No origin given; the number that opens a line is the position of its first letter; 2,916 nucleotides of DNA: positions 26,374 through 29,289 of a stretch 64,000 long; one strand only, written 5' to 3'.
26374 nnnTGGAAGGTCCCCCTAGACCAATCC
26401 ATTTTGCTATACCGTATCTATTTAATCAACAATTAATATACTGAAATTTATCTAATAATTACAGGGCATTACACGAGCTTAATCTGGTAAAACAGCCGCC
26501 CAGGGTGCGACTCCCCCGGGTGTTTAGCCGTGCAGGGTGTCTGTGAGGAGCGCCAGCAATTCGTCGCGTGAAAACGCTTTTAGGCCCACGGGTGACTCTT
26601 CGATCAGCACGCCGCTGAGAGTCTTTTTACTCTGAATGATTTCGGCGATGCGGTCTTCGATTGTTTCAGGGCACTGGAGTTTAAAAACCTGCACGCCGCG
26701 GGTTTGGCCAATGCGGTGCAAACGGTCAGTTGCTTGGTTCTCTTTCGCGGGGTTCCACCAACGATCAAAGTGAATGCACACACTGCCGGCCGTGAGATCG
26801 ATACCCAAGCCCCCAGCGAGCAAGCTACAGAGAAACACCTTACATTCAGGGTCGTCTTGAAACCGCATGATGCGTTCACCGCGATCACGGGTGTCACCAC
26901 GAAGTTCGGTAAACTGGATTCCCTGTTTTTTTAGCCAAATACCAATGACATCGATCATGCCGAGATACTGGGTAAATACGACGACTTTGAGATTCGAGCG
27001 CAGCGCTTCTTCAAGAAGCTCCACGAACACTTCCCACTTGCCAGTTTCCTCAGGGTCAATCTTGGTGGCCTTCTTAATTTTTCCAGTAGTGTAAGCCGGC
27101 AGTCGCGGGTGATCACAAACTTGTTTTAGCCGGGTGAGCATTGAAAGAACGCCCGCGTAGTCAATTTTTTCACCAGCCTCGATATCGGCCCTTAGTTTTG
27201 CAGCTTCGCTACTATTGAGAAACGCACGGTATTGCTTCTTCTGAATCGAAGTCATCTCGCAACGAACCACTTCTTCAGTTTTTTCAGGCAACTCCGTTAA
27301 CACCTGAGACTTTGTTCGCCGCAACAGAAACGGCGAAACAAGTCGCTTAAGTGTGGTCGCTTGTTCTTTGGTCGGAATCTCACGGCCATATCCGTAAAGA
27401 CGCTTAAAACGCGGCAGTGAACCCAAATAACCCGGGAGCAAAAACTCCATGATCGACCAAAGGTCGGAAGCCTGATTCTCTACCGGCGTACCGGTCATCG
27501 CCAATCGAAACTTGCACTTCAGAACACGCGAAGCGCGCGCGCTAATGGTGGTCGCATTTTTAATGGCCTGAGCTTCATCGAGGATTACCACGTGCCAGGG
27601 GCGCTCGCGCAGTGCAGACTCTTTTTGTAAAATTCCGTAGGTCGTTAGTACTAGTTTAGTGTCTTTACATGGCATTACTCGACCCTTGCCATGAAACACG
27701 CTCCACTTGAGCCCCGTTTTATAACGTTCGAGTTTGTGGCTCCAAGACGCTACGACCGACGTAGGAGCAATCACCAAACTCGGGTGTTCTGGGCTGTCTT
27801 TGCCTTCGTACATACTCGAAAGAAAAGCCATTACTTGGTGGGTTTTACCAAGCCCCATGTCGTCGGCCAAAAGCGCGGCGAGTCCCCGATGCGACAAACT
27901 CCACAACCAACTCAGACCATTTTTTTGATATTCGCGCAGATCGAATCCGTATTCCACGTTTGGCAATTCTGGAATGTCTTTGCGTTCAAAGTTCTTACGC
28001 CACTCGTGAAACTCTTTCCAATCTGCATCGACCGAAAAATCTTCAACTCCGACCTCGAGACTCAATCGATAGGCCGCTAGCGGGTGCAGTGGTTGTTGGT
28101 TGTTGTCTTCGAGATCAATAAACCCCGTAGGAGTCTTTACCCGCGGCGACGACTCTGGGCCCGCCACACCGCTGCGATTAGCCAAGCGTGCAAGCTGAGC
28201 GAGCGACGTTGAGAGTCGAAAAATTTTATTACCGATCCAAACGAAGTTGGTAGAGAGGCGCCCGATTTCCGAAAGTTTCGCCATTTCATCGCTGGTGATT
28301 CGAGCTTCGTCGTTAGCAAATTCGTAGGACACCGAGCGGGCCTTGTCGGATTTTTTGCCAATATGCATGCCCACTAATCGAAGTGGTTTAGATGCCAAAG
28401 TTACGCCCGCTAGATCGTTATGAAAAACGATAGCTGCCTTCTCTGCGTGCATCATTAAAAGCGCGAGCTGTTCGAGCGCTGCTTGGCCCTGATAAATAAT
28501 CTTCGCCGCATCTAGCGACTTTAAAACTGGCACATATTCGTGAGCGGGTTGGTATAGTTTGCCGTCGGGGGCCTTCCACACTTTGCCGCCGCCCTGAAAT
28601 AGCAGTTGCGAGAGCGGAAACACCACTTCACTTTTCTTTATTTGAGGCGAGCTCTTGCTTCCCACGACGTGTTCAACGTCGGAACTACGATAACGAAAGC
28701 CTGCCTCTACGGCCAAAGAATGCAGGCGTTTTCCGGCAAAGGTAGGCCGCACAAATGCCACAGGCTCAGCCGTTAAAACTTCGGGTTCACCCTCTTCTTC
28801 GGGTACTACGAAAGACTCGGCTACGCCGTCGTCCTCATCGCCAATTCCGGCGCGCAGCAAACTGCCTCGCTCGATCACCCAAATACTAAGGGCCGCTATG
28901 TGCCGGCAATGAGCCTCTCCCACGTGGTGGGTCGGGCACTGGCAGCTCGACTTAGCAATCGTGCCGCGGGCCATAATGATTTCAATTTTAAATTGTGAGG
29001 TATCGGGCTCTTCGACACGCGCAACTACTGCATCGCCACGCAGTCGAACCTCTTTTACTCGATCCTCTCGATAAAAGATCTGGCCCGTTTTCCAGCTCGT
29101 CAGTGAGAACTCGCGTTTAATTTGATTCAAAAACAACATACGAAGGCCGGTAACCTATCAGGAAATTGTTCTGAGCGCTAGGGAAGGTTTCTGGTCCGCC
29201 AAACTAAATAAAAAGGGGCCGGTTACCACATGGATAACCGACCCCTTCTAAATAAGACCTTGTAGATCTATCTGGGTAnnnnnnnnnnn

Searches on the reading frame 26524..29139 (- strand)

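Call 69: search_protein_families(library=pfam, proteins=[window:26524-29139:-], max_evalue=0.0001)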
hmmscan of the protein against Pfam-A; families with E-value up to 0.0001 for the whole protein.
window:26524-29139:- (871 aa): 3 families
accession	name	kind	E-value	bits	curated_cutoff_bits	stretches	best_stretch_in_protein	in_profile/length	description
PF00176.29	SNF2-rel_dom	-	2.6e-63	214.3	24.9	1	404-680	1-290/290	SNF2-related domain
PF00271.37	Helicase_C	-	7e-16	58.9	23.5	1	703-811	4-110/110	Helicase conserved C-terminal domain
PF04851.21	ResIII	-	1.2e-06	28.9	22.5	1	399-553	2-163/164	Type III restriction enzyme, res subunit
